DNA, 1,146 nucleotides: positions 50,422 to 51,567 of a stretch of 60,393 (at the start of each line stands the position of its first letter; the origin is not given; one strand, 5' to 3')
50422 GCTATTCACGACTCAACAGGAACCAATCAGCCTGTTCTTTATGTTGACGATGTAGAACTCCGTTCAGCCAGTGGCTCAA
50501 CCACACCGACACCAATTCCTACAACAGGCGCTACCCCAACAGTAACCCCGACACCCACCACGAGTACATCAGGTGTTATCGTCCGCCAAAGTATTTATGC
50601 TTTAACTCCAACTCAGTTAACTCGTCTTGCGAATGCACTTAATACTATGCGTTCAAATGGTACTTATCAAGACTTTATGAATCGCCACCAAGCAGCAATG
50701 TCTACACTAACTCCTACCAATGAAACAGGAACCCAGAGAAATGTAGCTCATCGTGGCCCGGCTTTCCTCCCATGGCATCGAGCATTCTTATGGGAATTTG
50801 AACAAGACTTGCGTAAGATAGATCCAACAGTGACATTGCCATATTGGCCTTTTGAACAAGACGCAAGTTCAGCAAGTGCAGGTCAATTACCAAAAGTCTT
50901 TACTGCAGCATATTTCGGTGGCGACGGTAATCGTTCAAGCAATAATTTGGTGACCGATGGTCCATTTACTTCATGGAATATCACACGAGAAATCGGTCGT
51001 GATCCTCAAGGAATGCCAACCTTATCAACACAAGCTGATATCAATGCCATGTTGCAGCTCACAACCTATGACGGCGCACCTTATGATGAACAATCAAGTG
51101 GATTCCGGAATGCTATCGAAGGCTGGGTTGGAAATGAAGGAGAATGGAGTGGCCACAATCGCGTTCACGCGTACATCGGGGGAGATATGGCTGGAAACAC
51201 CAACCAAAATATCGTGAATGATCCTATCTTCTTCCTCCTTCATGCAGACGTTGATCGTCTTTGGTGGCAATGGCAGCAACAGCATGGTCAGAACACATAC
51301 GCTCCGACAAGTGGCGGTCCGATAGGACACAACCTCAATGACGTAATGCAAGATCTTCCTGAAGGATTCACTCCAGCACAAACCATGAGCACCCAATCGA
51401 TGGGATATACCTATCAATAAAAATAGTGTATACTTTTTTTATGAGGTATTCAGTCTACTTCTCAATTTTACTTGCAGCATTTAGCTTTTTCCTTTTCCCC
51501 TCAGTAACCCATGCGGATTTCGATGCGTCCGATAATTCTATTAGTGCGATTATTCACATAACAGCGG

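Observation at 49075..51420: Secreted multidomain Streptomyces-type tyrosinase in a small-genome-like bacterium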

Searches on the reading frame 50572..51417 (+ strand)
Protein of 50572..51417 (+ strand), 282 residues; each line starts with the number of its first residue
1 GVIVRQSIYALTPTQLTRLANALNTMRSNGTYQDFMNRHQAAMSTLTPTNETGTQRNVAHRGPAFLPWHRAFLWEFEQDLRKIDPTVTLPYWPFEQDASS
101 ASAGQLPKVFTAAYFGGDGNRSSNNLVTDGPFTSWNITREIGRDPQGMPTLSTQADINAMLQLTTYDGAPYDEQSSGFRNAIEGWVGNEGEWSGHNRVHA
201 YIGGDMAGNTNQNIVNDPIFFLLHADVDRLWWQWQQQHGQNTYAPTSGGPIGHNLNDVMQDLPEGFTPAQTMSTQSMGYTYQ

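Call 13: search_solved_structures(query=window:50572-51417:+, max_evalue=1e-40, show_alignments=5)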
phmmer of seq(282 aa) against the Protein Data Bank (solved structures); distinct sequences matched with E-value up to 1e-40: 21.
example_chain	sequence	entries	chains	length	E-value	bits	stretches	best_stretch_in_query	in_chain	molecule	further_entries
6r83_1a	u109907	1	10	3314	4.3e-78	265.8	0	2-237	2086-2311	Hemocyanin subunit 1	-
8trz_A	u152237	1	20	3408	2.1e-69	237.3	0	16-239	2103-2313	Hemocyanin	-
3j32_A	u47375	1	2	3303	1.7e-63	218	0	2-237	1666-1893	Hemocyanin isoform 1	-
8hpi_A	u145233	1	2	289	3.8e-52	180.7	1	4-281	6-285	Tyrosinase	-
4hd7_A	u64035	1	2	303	4.4e-51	177.2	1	4-281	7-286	Tyrosinase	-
4p6r_A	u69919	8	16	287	6.7e-51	176.6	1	4-281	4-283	Tyrosinase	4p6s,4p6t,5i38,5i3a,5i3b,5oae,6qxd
6ei4_A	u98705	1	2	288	6.7e-51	176.6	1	4-281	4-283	Tyrosinase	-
9h2o_A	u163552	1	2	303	8.2e-51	176.3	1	4-281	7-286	Tyrosinase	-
3nm8_A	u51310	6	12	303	8.2e-51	176.3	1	4-281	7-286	Tyrosinase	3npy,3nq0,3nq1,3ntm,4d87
4hd4_A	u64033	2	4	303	9.5e-51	176.1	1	4-281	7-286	Tyrosinase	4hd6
3nq5_A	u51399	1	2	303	1.5e-50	175.5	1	4-281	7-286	Tyrosinase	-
9pgz_A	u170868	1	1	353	1.9e-50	175.1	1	2-281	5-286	Tyrosinase,Tyrosine-protein kinase Fyn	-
9h1t_A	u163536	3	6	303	2.6e-50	174.7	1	4-281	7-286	Tyrosinase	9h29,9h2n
4j6t_A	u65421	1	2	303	2.8e-50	174.6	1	4-281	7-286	Tyrosinase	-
4j6v_A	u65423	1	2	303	3.5e-50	174.2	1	4-281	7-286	Tyrosinase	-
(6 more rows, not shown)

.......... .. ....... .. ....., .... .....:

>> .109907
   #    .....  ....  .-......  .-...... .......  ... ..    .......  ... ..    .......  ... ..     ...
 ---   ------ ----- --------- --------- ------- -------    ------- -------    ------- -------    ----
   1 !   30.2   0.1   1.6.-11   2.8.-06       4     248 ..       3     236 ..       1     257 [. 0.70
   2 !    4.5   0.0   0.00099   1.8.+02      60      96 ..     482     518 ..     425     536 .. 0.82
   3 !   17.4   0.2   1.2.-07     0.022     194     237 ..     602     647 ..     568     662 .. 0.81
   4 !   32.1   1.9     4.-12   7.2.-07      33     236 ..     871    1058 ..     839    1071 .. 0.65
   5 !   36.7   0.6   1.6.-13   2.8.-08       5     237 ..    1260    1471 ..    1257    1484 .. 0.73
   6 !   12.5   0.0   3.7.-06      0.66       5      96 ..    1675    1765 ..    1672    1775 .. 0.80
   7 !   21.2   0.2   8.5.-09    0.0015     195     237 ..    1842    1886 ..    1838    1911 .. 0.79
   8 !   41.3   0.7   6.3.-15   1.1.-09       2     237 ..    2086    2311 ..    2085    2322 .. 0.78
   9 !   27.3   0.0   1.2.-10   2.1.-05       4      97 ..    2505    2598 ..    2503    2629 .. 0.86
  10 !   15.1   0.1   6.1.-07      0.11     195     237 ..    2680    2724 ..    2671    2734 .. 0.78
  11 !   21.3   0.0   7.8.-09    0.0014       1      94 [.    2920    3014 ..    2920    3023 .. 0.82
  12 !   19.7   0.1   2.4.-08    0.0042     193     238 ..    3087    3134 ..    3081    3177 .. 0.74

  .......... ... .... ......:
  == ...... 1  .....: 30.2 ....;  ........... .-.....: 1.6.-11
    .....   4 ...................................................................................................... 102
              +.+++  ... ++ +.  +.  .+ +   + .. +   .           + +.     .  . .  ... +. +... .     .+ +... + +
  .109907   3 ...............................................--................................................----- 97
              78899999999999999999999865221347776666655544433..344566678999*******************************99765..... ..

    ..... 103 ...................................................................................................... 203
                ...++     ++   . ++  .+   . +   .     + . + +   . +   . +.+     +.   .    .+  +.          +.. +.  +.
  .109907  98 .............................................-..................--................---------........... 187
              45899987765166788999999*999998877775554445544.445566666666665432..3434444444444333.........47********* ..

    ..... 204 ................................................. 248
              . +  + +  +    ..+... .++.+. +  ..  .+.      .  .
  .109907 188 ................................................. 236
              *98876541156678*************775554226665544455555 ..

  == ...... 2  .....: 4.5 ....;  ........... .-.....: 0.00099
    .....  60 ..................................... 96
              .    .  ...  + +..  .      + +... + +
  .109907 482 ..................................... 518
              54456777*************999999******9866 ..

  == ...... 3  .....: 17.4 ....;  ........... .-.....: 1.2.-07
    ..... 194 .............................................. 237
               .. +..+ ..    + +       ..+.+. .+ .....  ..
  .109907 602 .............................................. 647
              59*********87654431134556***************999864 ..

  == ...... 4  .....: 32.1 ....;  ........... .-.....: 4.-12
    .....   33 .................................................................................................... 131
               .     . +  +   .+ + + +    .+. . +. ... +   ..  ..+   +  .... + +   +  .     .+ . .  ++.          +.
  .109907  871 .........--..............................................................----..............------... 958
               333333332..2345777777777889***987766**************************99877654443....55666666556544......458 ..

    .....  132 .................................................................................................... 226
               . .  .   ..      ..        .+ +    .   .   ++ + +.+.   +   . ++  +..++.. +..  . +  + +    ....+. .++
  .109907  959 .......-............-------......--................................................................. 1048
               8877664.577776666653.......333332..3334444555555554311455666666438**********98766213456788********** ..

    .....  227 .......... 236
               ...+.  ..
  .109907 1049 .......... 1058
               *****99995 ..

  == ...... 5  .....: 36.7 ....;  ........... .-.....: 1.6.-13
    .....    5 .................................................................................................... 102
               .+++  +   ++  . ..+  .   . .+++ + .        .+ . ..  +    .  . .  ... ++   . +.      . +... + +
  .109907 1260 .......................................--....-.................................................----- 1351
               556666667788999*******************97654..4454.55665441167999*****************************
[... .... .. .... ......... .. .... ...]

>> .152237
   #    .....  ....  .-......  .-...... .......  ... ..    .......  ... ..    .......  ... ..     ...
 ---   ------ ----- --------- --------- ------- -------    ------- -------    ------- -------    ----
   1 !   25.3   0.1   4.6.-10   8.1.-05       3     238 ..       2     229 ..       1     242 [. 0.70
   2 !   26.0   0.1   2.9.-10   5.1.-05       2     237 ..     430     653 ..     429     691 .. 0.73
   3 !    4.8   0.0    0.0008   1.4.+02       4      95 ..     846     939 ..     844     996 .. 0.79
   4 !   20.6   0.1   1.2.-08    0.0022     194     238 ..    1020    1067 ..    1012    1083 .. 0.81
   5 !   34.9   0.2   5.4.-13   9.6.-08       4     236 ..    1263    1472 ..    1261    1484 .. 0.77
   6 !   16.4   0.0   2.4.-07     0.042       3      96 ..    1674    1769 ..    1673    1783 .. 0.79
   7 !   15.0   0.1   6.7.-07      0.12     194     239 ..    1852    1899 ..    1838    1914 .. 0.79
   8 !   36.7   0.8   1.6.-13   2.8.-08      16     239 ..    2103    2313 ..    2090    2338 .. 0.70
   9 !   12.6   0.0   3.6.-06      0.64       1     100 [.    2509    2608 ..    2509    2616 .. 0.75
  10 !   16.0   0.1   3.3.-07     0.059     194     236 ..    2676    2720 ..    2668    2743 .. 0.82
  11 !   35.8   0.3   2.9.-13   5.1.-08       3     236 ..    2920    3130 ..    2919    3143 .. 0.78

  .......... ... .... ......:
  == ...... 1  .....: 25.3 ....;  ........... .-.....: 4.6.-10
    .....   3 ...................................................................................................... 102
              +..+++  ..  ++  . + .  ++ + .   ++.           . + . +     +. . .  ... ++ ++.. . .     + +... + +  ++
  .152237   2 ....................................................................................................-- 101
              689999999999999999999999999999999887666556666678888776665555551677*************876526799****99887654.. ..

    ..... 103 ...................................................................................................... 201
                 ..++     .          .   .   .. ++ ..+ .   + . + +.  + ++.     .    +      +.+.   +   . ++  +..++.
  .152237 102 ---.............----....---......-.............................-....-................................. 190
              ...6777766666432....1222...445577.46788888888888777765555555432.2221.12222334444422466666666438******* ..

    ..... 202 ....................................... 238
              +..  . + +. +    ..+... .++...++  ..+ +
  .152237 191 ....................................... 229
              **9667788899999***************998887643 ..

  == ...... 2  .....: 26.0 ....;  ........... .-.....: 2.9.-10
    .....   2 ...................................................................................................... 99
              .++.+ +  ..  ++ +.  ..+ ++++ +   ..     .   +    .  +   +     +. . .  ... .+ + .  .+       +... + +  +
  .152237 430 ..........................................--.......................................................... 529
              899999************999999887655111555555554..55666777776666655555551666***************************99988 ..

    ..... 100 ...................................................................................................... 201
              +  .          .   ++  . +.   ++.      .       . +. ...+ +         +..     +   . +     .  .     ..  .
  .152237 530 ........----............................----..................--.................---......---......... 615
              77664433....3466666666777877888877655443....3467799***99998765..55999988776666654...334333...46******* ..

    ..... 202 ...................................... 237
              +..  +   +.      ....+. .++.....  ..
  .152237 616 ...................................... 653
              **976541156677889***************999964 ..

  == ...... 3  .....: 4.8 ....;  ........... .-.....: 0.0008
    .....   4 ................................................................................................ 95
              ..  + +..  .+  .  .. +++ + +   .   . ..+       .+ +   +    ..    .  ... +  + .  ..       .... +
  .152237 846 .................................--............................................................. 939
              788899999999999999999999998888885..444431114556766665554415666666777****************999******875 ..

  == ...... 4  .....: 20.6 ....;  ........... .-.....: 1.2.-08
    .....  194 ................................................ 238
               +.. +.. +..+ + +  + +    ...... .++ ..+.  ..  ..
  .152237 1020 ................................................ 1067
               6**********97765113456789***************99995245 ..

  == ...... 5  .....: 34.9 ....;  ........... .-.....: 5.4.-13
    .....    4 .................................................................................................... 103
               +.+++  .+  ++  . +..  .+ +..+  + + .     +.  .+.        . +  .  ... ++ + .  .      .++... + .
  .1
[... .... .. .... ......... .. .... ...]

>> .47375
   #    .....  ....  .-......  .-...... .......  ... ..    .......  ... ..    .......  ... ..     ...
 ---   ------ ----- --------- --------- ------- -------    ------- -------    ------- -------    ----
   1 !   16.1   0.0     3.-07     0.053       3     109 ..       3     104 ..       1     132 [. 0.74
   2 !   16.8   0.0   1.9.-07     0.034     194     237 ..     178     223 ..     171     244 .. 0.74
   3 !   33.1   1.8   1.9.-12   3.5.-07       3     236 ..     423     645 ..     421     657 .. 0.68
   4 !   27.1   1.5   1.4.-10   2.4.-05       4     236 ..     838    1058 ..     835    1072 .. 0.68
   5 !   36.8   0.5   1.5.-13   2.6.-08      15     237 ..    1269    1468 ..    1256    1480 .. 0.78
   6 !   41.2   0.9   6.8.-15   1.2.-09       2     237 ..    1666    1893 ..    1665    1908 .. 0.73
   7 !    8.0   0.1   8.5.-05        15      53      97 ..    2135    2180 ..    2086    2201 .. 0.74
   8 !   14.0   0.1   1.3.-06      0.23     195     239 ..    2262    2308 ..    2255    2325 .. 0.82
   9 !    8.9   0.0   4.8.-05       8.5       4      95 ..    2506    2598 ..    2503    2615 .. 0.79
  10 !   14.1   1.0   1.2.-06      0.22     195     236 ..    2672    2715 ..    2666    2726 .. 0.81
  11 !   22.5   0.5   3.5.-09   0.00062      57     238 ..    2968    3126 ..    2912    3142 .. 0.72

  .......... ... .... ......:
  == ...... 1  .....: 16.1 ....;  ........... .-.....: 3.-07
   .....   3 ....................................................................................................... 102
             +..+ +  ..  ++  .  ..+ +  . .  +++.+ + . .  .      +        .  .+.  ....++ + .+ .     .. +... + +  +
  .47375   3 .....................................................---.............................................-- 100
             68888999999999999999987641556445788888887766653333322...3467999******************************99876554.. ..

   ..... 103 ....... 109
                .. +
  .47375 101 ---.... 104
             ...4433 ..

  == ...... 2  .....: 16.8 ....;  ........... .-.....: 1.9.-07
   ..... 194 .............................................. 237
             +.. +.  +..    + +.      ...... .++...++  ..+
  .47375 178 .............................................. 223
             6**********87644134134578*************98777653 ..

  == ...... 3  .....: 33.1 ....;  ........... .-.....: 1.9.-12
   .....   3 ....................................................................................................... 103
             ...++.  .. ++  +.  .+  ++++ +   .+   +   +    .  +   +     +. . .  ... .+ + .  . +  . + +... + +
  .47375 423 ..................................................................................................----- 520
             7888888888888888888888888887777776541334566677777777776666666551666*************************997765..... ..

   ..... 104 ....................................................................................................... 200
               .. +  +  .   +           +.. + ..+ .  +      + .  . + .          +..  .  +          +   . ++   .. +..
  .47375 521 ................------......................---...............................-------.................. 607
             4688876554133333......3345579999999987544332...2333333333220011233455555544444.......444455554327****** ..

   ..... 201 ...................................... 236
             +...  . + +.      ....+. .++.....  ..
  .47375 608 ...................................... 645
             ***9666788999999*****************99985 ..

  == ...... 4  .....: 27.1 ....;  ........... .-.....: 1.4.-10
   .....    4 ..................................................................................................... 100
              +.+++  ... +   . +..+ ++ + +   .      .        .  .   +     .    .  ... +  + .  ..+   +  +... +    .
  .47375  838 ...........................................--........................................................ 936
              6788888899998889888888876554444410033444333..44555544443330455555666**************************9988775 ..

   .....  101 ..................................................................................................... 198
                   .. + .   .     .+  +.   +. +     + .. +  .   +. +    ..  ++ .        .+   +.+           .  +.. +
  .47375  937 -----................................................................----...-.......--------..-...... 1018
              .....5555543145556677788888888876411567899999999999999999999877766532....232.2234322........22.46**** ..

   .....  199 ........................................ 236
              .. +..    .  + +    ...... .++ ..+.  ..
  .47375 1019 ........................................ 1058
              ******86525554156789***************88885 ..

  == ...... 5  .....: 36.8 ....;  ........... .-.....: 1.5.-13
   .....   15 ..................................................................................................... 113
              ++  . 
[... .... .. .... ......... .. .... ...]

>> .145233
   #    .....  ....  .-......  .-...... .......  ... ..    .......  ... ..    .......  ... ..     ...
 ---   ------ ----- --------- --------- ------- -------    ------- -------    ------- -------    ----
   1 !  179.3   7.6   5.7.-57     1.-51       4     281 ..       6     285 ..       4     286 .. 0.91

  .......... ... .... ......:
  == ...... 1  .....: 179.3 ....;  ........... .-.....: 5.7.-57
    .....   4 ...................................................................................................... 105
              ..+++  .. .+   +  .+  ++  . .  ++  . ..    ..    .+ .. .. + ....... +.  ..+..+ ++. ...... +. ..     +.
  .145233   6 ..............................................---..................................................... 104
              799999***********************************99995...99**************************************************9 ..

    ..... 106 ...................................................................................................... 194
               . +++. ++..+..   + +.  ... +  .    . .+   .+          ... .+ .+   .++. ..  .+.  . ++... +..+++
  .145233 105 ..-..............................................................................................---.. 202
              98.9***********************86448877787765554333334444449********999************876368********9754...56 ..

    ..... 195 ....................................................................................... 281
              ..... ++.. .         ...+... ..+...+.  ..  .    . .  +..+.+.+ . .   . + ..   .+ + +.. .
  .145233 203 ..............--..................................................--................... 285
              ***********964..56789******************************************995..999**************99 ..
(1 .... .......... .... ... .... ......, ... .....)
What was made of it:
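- On Caddie-independent single-domain tyrosinase (B. megaterium type): aa 503-780 align to residues 6-285 of 289 (call 13).
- Closest known: Streptomyces MelC1/MelC2. Same: The same type-3 copper core (E 1e-46, call 13).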

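Call 25: find_related_loci(query=A3, collection=genome_contigs, flank=4000)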
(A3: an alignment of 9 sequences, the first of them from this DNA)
Query A3 (281 aa) in genome_contigs; peptide patterns used: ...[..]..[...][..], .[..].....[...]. (x = any residue, [..] = any of these).
140 stretches matched a pattern; 118 encode a relative of the query (tblastn E <= 1e-3); the best 80 are kept; 80 distinct loci.
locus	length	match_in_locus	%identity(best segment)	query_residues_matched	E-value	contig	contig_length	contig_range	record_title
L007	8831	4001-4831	63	3-281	7e-122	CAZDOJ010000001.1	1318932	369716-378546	MAG TPA_asm: uncultured Gammaproteobacteria bacterium isolate SRP292972_co3_93 genome assembly, contig: NODE_1_length_13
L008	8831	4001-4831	62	3-281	3e-119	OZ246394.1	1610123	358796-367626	MAG: uncultured Gammaproteobacteria bacterium isolate SRP292972_co1_11 genome assembly, chromosome: 1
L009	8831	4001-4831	58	1-280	1e-110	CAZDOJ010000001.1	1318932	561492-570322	MAG TPA_asm: uncultured Gammaproteobacteria bacterium isolate SRP292972_co3_93 genome assembly, contig: NODE_1_length_13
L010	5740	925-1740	58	3-280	3e-106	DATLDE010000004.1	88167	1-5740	MAG TPA_asm: Candidatus Limnocylindrales bacterium isolate SMAG_U14342 k141_4645117, whole genome shotgun sequence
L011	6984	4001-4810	55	3-280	9e-103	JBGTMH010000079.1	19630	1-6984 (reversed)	MAG: Patescibacteria group bacterium isolate JTS-RE358 k141_7162779, whole genome shotgun sequence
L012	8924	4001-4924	41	3-280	3e-66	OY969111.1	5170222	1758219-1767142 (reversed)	MAG: uncultured Acidobacteriota bacterium isolate MFD01916.bin.c.3 genome assembly, chromosome: 1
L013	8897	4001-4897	44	1-280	4e-64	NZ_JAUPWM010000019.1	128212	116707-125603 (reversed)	Streptomyces sp. P9(2023) NODE_19_length_128212_cov_102.038740, whole genome shotgun sequence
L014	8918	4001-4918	43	1-280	9e-64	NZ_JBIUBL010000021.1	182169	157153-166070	Streptomyces sp. NPDC052236 NPDC052236_123_G9.ctg-0021, whole genome shotgun sequence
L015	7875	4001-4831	41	3-280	9e-62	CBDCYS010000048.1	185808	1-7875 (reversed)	MAG: Bryobacterales bacterium isolate 6130ab36-0be1-4cbc-8e40-5b7dbad0252f genome assembly, contig: contig_48, whole gen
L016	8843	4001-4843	45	3-261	2e-61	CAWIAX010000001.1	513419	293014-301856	MAG: uncultured Acidobacteriota bacterium isolate MFD01275.bin.2.119 genome assembly, contig: contig_13033, whole genome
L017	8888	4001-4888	38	1-280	3e-61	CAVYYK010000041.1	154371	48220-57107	MAG: uncultured Alphaproteobacteria bacterium isolate MFD05684.bin.2.180 genome assembly, contig: contig_61572, whole ge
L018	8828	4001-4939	42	1-280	3e-61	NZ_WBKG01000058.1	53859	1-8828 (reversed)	Streptomyces triticiradicis strain NEAU-H2 Scaffold58, whole genome shotgun sequence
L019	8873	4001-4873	40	3-280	3e-59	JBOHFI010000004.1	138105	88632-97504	MAG: Pseudonocardiaceae bacterium isolate SE1533_metabat2.bin.6 NODE_28_length_138105_cov_11.971256, whole genome shotgu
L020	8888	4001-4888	41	3-280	7e-59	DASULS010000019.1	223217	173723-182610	MAG TPA_asm: Solirubrobacterales bacterium isolate SMAG_U1551 k141_1233584, whole genome shotgun sequence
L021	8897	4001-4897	37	1-281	2e-57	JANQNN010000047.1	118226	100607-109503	MAG: Nitrosopumilaceae archaeon isolate PL23a_bin.18 k99_2468049, whole genome shotgun sequence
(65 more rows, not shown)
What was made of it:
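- Some clade members carry non-Patescibacteria labels: 'Gammaproteobacteria' and 'Limnocylindrales' (call 25).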

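Call 88: search_protein_families(library=pfam, proteins=[L011:4820-5311:+], max_evalue=0.01)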
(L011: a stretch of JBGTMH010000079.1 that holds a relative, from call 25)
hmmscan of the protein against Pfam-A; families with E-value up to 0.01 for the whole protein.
L011:4820-5311:+ (164 aa): 1 family
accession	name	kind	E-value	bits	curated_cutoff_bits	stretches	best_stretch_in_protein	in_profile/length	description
PF13273.12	DUF4064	-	0.0025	18.4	32.1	1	8-45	11-51/102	Protein of unknown function (DUF4064)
